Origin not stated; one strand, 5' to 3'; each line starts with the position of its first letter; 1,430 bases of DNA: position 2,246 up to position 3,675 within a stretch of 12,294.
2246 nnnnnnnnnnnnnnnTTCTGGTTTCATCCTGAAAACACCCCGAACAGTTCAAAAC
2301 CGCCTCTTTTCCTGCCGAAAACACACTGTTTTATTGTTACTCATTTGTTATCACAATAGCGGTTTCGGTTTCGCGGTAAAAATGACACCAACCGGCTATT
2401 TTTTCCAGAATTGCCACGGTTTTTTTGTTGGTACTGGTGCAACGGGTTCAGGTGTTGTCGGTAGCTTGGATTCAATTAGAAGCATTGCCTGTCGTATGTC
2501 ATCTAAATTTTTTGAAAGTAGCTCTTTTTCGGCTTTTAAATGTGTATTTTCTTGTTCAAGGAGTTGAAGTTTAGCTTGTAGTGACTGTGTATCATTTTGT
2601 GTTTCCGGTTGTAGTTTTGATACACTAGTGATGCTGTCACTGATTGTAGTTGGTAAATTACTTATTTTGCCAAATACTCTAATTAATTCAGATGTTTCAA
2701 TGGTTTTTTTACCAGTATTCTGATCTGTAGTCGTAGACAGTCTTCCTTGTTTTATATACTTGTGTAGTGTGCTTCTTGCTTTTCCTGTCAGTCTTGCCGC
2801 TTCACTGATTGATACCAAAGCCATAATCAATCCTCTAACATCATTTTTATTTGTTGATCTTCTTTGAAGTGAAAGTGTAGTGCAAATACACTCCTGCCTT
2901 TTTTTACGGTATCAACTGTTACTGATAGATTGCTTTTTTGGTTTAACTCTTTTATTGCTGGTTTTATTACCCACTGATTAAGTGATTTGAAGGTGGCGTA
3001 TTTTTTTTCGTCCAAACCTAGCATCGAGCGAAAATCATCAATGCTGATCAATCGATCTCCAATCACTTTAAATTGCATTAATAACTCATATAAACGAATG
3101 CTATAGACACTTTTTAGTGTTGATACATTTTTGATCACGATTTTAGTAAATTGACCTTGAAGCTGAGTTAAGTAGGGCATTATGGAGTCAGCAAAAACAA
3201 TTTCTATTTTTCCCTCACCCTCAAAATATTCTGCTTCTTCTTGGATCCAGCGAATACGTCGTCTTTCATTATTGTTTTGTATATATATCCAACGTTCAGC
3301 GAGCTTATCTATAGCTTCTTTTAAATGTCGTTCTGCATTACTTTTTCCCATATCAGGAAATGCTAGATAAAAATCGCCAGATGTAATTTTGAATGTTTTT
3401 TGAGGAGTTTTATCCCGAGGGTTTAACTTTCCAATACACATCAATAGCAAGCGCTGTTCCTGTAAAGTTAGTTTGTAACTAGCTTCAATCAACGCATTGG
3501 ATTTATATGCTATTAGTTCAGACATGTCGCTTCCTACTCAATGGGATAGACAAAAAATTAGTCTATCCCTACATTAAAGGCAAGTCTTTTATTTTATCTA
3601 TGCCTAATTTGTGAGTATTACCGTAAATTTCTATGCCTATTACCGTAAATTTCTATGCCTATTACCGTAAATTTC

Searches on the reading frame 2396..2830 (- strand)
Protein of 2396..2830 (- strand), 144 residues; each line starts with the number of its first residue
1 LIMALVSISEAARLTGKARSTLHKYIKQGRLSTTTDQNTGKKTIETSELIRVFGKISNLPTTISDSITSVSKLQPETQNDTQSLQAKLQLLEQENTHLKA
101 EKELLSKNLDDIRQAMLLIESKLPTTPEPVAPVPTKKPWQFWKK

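Call 7: search_protein_families(library=pfam, proteins=[window:2396-2830:-], max_evalue=0.01)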
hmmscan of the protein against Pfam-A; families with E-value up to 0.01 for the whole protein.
window:2396-2830:- (144 aa): 9 families
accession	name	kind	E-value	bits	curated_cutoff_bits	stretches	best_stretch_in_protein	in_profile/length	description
PF00376.29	MerR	-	3.1e-05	24.1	28.2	1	7-40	1-34/38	MerR family regulatory protein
PF12728.13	HTH_17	-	5.4e-05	23.8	27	1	6-49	2-43/51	Helix-turn-helix domain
PF23649.1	FKBP15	-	0.00016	21.9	27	1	46-112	129-191/224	FK506-binding protein 15-like domain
PF25450.1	Rab11-FIP3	-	0.00021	22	31.9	1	70-123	45-98/125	Rab11-FIP3-like domain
PF14662.11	KASH_CCD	-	0.0012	19.3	43.3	1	77-112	93-128/191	Coiled-coil region of CCDC155 or KASH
PF05911.16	FPP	-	0.0031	16.3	40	1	65-113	120-167/871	Filament-like plant protein, long coiled-coil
PF04849.18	HAP1_N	-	0.007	16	33.9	1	77-110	160-193/307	HAP1 N-terminal conserved region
PF25541.1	TBCA_PH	-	0.0077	16.4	27.8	0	88-128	21-60/139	PH domain-containing proteins, TBCA domain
PF25014.1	NET2A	-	0.0089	16.3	33.1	0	54-116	139-197/235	NET2A-like domain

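Call 37: search_protein_families(library=ncbifam, proteins=[window:2396-2830:-], max_evalue=0.01)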
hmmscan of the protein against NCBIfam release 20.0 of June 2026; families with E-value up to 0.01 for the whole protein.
window:2396-2830:- (144 aa): 4 families
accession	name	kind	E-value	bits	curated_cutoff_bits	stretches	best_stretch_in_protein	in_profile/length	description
NF038291.1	rep_pAB02_ORF2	subfamily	2.1e-15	57.5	85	1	5-124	2-111/172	plasmid replication DNA-binding protein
TIGR00219.1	mreC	equivalog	0.00069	18.8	92.75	1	25-110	24-108/283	rod shape-determining protein MreC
NF033518.0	transpos_IS607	equivalog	0.00075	19.1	110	1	10-60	2-51/187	IS607 family transposase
NF033516.0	transpos_IS3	equivalog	0.0017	17.7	160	1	7-110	16-87/369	IS3 family transposase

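Call 80: search_dna_similar(query=window:2396-2830:-, collection=plasmids, mode=protein, max_rows=40, max_evalue=0.001)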
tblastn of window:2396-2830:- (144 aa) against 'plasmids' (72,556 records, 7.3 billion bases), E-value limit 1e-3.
Records with a match: 2607; places in all: 2713; records where one place covers at least 80% of the query: 1905.
Best place of each record, by identity: >=99% 2; 80-90% 7; 60-80% 36; <60% 2562.
By first word of the organism name: Klebsiella 1845; Escherichia 359; Enterobacter 105; Citrobacter 74; Raoultella 25; Pseudomonas 22; Salmonella 21; Serratia 15; Shigella 14; Proteus 11; and 40 more.
By predicted mobility (MOB-suite, as given by PLSDB): non-mobilizable 1236; mobilizable 1220; conjugative 151.
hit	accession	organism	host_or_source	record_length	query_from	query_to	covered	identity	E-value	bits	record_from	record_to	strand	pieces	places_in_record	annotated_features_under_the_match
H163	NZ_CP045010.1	Proteus terrae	a feces sample of swine origin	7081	1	144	100%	99.3%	6e-76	251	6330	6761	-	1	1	DNA-binding protein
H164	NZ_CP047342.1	Proteus terrae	a feces sample of swine origin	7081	1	144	100%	99.3%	6e-76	251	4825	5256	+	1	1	DNA-binding protein | replication initiation protein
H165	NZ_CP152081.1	Proteus terrae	-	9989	1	144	100%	89.6%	4e-68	229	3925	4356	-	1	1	DNA-binding protein | replication initiation protein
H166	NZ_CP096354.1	Providencia sp. PROV073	Clinical or host-associated ...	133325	1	144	100%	88.4%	2e-63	216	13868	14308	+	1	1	DNA-binding protein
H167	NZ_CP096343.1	Providencia sp. PROV081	Clinical or host-associated ...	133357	1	144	100%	88.4%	2e-63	216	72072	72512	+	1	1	DNA-binding protein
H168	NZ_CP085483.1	Proteus sp. NMG38-2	swine,feces of swine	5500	1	144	100%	88.2%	3e-65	221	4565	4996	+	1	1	DNA-binding protein | replication initiation protein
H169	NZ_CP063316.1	Proteus vulgaris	Homo sapiens,Rectal swab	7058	1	144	100%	87.5%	4e-65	220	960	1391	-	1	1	DNA-binding protein | replication initiation protein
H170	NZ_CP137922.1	Proteus vulgaris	Homo sapiens,2023JQ-00005,wound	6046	1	144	100%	86.1%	9e-66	222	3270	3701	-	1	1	hypothetical protein | replication initiation protein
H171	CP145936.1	Providencia rettgeri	Homo sapiens,urine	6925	1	144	100%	86.1%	4e-64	217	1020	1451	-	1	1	record has no annotation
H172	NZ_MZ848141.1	Morganella morganii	-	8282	3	144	99%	55.5%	1e-27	113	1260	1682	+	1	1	DNA-binding protein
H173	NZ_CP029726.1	Proteus mirabilis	-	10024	1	144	100%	54.2%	2e-27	112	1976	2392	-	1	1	hypothetical protein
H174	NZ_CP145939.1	Providencia vermicola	-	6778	3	144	99%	54.8%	8e-28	114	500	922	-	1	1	DNA-binding protein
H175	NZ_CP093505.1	Klebsiella pneumoniae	Homo sapiens,Isolated from ...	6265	3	144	99%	54.2%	9e-28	114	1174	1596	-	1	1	helix-turn-helix domain-containing protein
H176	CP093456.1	Klebsiella pneumoniae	Homo sapiens,Isolated from blood of an ...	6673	3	144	99%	54.2%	9e-28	114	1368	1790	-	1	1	helix-turn-helix domain-containing protein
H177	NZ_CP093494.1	Klebsiella pneumoniae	Homo sapiens,Isolated from blood of a ...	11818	3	144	99%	54.2%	9e-28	114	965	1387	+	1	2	helix-turn-helix domain-containing protein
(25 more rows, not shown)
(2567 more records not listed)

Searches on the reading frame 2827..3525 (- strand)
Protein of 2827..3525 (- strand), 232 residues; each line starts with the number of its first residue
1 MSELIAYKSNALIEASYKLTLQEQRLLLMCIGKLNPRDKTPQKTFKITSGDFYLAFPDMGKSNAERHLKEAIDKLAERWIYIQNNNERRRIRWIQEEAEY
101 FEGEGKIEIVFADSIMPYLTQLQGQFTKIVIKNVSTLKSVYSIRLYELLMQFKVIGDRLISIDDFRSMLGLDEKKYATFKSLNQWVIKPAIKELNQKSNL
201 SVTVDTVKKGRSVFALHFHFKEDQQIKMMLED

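Call 7: search_protein_families(library=pfam, proteins=[window:2827-3525:-], max_evalue=0.01)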
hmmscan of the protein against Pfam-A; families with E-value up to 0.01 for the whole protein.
window:2827-3525:- (232 aa): 2 families
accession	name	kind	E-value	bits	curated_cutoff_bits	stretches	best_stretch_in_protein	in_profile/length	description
PF01051.27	Rep3_N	-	1.9e-41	142.2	22.4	1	7-150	3-141/141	Initiator Replication protein, WH1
PF21205.3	Rep3_C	-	9.6e-23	80.6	21.1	1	161-220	1-59/59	Initiator Rep protein, WH2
